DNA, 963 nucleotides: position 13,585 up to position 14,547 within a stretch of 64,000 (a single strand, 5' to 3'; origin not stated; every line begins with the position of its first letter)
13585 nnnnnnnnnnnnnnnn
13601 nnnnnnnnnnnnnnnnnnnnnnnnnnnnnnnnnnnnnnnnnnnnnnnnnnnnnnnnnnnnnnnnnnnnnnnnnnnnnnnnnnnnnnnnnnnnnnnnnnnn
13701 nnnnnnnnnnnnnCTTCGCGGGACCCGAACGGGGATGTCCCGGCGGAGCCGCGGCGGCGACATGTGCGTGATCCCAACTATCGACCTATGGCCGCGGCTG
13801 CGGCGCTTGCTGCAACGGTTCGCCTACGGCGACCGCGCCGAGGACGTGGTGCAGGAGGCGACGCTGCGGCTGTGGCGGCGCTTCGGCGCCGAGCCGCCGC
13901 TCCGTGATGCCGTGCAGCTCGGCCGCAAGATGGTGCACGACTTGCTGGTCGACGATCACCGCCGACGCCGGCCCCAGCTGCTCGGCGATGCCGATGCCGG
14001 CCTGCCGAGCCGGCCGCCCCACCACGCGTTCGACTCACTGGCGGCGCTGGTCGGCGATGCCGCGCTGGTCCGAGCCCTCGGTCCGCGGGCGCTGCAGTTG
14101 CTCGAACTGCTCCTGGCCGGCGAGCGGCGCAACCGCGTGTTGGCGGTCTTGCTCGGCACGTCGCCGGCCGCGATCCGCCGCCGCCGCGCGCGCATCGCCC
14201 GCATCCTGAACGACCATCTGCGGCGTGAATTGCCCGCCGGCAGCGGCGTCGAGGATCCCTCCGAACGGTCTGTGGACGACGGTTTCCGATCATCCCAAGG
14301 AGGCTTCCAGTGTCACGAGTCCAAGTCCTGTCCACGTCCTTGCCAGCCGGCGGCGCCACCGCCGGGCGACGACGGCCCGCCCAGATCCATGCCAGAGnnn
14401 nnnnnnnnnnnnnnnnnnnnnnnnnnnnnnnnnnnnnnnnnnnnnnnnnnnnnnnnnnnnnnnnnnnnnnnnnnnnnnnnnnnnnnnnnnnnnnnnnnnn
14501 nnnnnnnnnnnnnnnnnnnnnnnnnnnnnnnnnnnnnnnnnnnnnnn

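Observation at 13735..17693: ECF-like sigma factor translationally coupled (GTGA) to a 1,100-aa secreted YVTN-propeller / two-CXXCH / Ca-binding protein instead of an anti-sigma factor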

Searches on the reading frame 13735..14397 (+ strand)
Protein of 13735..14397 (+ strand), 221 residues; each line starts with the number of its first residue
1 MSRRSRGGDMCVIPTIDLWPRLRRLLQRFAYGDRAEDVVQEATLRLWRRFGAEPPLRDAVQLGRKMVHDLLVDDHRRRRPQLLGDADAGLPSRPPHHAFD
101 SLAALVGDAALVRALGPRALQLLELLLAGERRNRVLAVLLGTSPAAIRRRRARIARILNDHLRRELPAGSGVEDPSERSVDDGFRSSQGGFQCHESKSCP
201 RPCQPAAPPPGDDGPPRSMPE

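Call 3: search_protein_families(library=pfam, proteins=[window:13735-14397:+], max_evalue=1)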
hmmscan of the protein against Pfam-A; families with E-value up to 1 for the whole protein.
window:13735-14397:+ (221 aa): 1 family
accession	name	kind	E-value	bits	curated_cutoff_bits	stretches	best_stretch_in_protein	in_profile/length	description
PF04542.20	Sigma70_r2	-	0.00013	22.1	24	1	20-49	7-37/71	Sigma-70 region 2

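Call 4: search_protein_families(library=ncbifam, proteins=[window:13735-14397:+], max_evalue=1)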
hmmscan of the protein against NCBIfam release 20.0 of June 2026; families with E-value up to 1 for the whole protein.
window:13735-14397:+ (221 aa): 12 families
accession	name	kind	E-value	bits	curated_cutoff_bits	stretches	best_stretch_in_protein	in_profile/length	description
TIGR02937.1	sigma70-ECF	superfamily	1.1e-06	28.4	42.9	1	20-160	12-163/165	sigma-70 family RNA polymerase sigma factor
NF058625.1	sigma_PG0214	equivalog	0.0002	21.1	130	1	32-85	28-81/170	GFO_1088 family ECF-type sigma factor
NF007227.0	PRK09645.1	subfamily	0.00089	19.2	202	1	32-82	35-90/177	sigma-70 family RNA polymerase sigma factor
NF005448.0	PRK07037.1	equivalog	0.0024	17.4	190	1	32-78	36-81/186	RNA polymerase factor sigma-70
TIGR02983.1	SigE-fam_strep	subfamily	0.0029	17.5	141.55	1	19-161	16-157/162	SigE family RNA polymerase sigma factor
NF009176.0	PRK12524.1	equivalog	0.0034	17.2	264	1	19-88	36-107/196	RNA polymerase sigma factor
NF010500.0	PRK13919.1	subfamily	0.014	15.6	226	1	33-127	48-148/186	putative RNA polymerase sigma E protein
TIGR02989.1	Sig-70_gvs1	subfamily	0.027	14.4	124.55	1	32-52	25-45/158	RNA polymerase sigma-70 factor, Rhodopirellula/Verrucomicrobium family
NF009185.0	PRK12533.1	equivalog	0.029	14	248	1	12-51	35-72/231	RNA polymerase sigma factor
NF009179.0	PRK12527.1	equivalog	0.073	13.1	162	1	25-79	12-65/159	RNA polymerase sigma factor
NF004113.0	PRK05602.1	equivalog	0.26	10.8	208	1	20-149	56-188/211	RNA polymerase sigma factor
TIGR01884.1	cas_HTH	subfamily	0.26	10.7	60.2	1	115-149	140-175/202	CRISPR-associated CARF protein Csa3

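Call 19: find_homologous_proteins(query=A1, max_evalue=0.01)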
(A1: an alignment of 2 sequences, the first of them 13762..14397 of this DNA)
Query A1 (2 sequences) (212 aa, profile of the alignment): 6 proteins with E <= 0.01 among 8000 candidates.
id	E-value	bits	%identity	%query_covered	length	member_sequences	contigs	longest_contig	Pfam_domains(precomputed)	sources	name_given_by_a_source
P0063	2.0e-123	428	100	100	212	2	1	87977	-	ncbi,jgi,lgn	jgi:DNA-directed RNA polymerase specialized sigma24 family protein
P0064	1.0e-81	292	46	69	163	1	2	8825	-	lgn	-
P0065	1.3e-62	229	50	71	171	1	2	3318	-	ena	-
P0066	3.5e-59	218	50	71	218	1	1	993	-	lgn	-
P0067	3.1e-51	192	51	64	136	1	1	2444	-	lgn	-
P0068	1.7e-46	176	52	61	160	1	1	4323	-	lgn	-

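Call 20: find_encoding_contigs(protein=P0063, flank=3000, max_places=3)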
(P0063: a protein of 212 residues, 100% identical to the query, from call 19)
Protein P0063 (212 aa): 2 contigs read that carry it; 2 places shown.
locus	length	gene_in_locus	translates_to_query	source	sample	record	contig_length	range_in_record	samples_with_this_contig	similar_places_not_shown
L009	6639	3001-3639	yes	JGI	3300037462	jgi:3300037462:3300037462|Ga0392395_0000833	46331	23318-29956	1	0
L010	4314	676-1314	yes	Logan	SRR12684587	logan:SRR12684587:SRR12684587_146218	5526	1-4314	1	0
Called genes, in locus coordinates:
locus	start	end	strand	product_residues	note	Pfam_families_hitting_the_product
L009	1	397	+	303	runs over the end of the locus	PF08843:AbiEii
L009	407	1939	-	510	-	PF00171:Aldedh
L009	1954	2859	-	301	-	PF01791:DeoC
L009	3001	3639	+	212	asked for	-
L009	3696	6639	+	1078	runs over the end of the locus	-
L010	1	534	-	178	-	?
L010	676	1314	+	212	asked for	-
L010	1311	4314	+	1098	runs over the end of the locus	-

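Call 21: find_encoding_contigs(protein=P0065, flank=5000, max_places=2)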
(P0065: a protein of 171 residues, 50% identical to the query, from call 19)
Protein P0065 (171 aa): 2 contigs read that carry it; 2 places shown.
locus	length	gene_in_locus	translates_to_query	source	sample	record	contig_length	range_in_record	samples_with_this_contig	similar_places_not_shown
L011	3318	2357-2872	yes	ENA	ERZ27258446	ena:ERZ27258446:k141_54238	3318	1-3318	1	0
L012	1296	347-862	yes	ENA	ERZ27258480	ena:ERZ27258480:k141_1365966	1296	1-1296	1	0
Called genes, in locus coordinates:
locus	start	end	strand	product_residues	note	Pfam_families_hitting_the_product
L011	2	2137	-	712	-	?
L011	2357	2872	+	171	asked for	-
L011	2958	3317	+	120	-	?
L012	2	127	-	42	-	?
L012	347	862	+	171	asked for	-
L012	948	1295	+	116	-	?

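Call 22: find_encoding_contigs(protein=P0068, flank=5000, max_places=2)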
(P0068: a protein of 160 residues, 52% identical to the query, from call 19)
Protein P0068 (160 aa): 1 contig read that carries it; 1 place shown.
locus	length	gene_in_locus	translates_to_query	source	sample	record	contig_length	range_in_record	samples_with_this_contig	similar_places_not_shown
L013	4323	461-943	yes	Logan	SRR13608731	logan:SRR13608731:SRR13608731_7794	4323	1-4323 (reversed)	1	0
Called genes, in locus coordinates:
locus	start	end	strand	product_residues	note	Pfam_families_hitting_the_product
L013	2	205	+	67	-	?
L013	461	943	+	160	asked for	-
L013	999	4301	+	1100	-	-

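Call 23: find_encoding_contigs(protein=P0067, flank=5000, max_places=2)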
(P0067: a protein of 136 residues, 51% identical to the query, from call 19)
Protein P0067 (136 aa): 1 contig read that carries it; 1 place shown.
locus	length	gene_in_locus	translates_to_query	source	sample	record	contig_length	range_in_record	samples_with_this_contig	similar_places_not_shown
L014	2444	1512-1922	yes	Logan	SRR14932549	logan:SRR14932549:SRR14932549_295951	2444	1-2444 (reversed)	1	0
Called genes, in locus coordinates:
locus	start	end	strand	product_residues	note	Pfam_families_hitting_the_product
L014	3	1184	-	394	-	?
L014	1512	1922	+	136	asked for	-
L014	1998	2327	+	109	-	-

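Call 28: search_solved_structures(query=A2, max_evalue=10, show_alignments=2)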
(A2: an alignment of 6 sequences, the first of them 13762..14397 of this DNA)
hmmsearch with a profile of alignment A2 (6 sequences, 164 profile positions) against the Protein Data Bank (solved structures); distinct sequences matched with E-value up to 10: 13.
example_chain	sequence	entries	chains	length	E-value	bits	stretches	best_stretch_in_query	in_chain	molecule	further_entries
6dv9_F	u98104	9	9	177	0.00095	21.8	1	11-111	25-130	ECF RNA polymerase sigma factor SigL | RNA polymerase sigma factor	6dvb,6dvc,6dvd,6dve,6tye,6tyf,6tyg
4wxh_A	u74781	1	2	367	0.13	14.8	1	79-140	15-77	Carminomycin 4-O-methyltransferase DnrK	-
7phd_A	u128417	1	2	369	0.13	14.8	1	79-140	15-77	Carminomycin 4-O-methyltransferase DnrK,Methyltransferase domain-containing protein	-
7owb_A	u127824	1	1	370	0.13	14.8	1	79-140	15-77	Carminomycin 4-O-methyltransferase DnrK,Methyltransferase domain-containing protein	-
7oy1_A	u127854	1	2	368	0.14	14.8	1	79-140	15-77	Carminomycin 4-O-methyltransferase DnrK,Methyltransferase domain-containing protein,Aclaci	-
7pgj_A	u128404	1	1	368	0.14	14.7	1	79-140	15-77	Carminomycin 4-O-methyltransferase DnrK,Methyltransferase domain-containing protein,Aclaci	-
7phe_A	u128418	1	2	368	0.14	14.7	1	79-140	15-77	Carminomycin 4-O-methyltransferase DnrK,Methyltransferase domain-containing protein,Aclaci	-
7pga_A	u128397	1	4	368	0.14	14.7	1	79-140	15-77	Carminomycin 4-O-methyltransferase DnrK,Methyltransferase domain-containing protein,Aclaci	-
7phf_A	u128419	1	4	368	0.14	14.7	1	79-140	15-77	Carminomycin 4-O-methyltransferase DnrK,Methyltransferase domain-containing protein,Aclaci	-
1tw2_A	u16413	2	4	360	0.17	14.5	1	80-140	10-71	Carminomycin 4-O-methyltransferase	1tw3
9lac_A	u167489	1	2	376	0.19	14.3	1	80-140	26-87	Methyltransferase domain-containing protein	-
5eeg_A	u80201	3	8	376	0.19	14.3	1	80-140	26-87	Carminomycin 4-O-methyltransferase DnrK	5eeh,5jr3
9la8_A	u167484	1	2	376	1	11.9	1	80-140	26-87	Methyltransferase domain-containing protein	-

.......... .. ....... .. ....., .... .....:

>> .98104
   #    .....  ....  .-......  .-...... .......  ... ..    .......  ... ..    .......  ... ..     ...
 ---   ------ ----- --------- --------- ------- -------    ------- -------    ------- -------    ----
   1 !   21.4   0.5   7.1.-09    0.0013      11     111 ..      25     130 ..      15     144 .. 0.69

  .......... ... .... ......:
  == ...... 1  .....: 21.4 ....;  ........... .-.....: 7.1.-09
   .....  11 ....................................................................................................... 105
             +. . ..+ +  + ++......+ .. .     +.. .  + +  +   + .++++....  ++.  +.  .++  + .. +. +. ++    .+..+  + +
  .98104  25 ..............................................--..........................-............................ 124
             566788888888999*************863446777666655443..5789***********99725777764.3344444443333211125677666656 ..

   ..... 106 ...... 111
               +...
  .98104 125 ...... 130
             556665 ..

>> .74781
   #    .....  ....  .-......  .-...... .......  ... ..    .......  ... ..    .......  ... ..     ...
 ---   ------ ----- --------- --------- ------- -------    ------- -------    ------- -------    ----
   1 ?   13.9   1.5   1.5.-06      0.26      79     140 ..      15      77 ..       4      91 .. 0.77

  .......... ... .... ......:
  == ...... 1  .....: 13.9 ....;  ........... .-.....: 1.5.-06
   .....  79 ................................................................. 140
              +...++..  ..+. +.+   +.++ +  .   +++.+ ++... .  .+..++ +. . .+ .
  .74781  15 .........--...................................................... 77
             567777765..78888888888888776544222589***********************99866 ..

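Call 43: predict_structure(alignment_id=A2)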
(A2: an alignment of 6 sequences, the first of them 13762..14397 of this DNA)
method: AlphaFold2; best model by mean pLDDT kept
length: 212 residues; sequences in the alignment: 6
mean_pLDDT: 65.4   pTM: 0.38
mean pLDDT of the five models: 65.4, 63.1, 62.1, 60.4, 51.7
residues with pLDDT >= 90: 7; 70-90: 80; 50-70: 80; < 50: 45
segments of 3 or more residues with pLDDT < 50: 1-5, 78-91, 161-170, 172-186
pLDDT, mean of each block of 10 residues (from residue 1): 52 87 79 83 85 90 80 52 40 58 67 64 62 72 70 61 47 47 47 62 68 70
secondary structure, 60 per line:
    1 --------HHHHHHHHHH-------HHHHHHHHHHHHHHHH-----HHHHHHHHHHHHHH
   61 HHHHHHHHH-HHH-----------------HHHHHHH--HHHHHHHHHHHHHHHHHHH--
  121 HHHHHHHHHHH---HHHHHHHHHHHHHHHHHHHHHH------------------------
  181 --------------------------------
elements in order: H9-18 H26-41 H47-69 H91-97 H100-118 H121-131 H135-156

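Call 45: fold_search(model_id=the predicted structure, library=pdb)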
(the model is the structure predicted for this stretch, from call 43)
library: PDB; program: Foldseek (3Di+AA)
matches with E <= 10: 93; with E <= 0.001: 0
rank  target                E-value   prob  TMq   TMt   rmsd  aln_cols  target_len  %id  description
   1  6dv9_F                3.0e-02  0.91  0.22  0.26  21.6       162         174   21  Crystal structure of Mycobacterium tuberculosis transcription initiation complex(ECF sigma factor L) containing 5nt RN (released 2019-02-20)
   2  6tye_F                5.7e-02  0.69  0.19  0.23  23.0       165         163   24  Crystal structure of MTB sigma L transcription initiation complex with 5 nt long RNA primer (released 2020-03-11)
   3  5uxx_A                7.4e-02  0.80  0.22  0.28  15.1       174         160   17  Co-crystal structure of the sigma factor RpoE in complex with the anti-sigma factor NepR from Bartonella quintana (released 2018-02-28)
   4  9m9d_F                8.2e-02  0.80  0.23  0.29  23.1       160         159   22  Structural Basis of Pausing During Transcription Initiation in Mycobacterium tuberculosis (released 2026-01-14)
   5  1or7_A                2.7e-01  0.63  0.24  0.28  12.6       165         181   14  Crystal Structure of Escherichia coli sigmaE with the Cytoplasmic Domain of its Anti-sigma RseA (released 2003-04-15)
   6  6jbq_F                3.7e-01  0.51  0.24  0.27  21.3       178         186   18  CryoEM structure of Escherichia coli sigmaE transcription initiation complex containing 5nt of RNA (released 2019-05-29)
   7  6in7_B                3.9e-01  0.47  0.22  0.26  13.6       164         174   20  Crystal structure of AlgU in complex with MucA(cyto) (released 2019-07-24)
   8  5or5_MODEL_1_A        4.1e-01  0.97  0.23  0.46   4.0        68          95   19  NMR structure of the complex formed by an engineered region 2 of sigmaE in complex with GTAAAA (released 2018-06-27)
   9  5uxx_C                5.6e-01  0.33  0.22  0.28  15.3       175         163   17  Co-crystal structure of the sigma factor RpoE in complex with the anti-sigma factor NepR from Bartonella quintana (released 2018-02-28)
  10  2map_MODEL_1_A        5.9e-01  0.95  0.25  0.50   4.2        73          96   20  Solution structure of the complex formed by the region 2 of E. coli sigmaE and its cognate -10 promoter elemen (released 2014-02-19)
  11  7qh5_B                5.9e-01  0.16  0.19  0.14  17.9       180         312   22  The crystal structure of the sigma factor SigG1 from Streptomyces tsukubaensis NRRL18488 (released 2022-12-21)
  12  1or7_B                7.6e-01  0.54  0.24  0.30  11.3       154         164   14  Crystal Structure of Escherichia coli sigmaE with the Cytoplasmic Domain of its Anti-sigma RseA (released 2003-04-15)
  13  2mao_MODEL_1_A        9.9e-01  0.90  0.26  0.47   4.8        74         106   20  NMR structure of region 2 of E. coli sigmaE (released 2014-02-19)
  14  4lup_C                1.1e+00  0.91  0.25  0.51   4.0        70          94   20  Crystal structure of the complex formed by region of E. coli sigmaE bound to its -10 element non template strand (released 2014-02-19)
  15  4lup_A                1.2e+00  0.87  0.25  0.50   3.9        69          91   20  Crystal structure of the complex formed by region of E. coli sigmaE bound to its -10 element non template strand (released 2014-02-19)
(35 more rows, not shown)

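Call 75: search_protein_representatives(alignment_id=A2)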
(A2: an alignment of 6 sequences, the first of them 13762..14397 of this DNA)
Query: 6 sequences, 164 profile positions. Proteins with E-value up to 0.001 (for the whole library): 64; up to 1e-10: 22; up to 1e-30: 3. The best 64 are listed.
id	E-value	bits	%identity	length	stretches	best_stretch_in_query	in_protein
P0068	5.5e-72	256.7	-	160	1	5-163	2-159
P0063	5.9e-70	250.1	-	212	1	1-163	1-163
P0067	7.9e-68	243.2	-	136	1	29-164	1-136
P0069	1.5e-30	122.0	-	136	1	30-154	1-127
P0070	3.1e-27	111.2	-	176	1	7-154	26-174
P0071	7.3e-27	110.0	-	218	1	8-155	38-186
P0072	5.2e-26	107.2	-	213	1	9-152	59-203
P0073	1.8e-24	102.3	-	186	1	6-153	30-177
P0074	3.5e-24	101.3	-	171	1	7-156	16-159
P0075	6.4e-23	97.2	-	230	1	6-160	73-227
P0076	1.2e-22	96.4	-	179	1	5-155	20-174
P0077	5.7e-22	94.1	-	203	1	7-158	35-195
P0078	3.3e-19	85.1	-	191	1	9-155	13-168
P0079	2.4e-15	72.6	-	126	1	35-156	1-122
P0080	3.8e-15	71.9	-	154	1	5-140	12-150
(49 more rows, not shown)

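Call 76: search_protein_families(library=pfam, proteins=[P0069, P0070, P0071, P0072, P0073, P0074, P0075, P0076, P0077, P0078], max_evalue=0.01)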
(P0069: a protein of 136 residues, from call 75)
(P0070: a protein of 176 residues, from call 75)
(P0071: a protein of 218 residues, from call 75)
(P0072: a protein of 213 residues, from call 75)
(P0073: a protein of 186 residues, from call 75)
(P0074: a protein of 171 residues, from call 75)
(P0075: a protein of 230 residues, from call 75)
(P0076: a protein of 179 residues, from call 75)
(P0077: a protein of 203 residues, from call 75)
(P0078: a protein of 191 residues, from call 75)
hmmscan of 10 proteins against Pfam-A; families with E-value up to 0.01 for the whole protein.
P0069 (136 aa): 0 families

P0070 (176 aa): 2 families
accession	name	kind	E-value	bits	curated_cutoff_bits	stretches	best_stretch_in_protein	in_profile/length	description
PF13404.12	HTH_AsnC-type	-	0.003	17.8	27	1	133-164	8-40/42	AsnC-type helix-turn-helix domain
PF13556.12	HTH_30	-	0.0067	16.6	27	0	131-171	2-42/59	PucR C-terminal helix-turn-helix domain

P0071 (218 aa): 0 families

P0072 (213 aa): 0 families

P0073 (186 aa): 0 families

P0074 (171 aa): 1 family
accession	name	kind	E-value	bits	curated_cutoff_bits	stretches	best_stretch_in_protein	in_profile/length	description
PF04542.20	Sigma70_r2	-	0.00057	20.1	24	1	29-79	17-69/71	Sigma-70 region 2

P0075 (230 aa): 0 families

P0076 (179 aa): 0 families

P0077 (203 aa): 0 families

P0078 (191 aa): 1 family
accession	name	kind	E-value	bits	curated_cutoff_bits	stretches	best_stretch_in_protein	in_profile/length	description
PF04542.20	Sigma70_r2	-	0.0016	18.7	24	1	25-78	14-69/71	Sigma-70 region 2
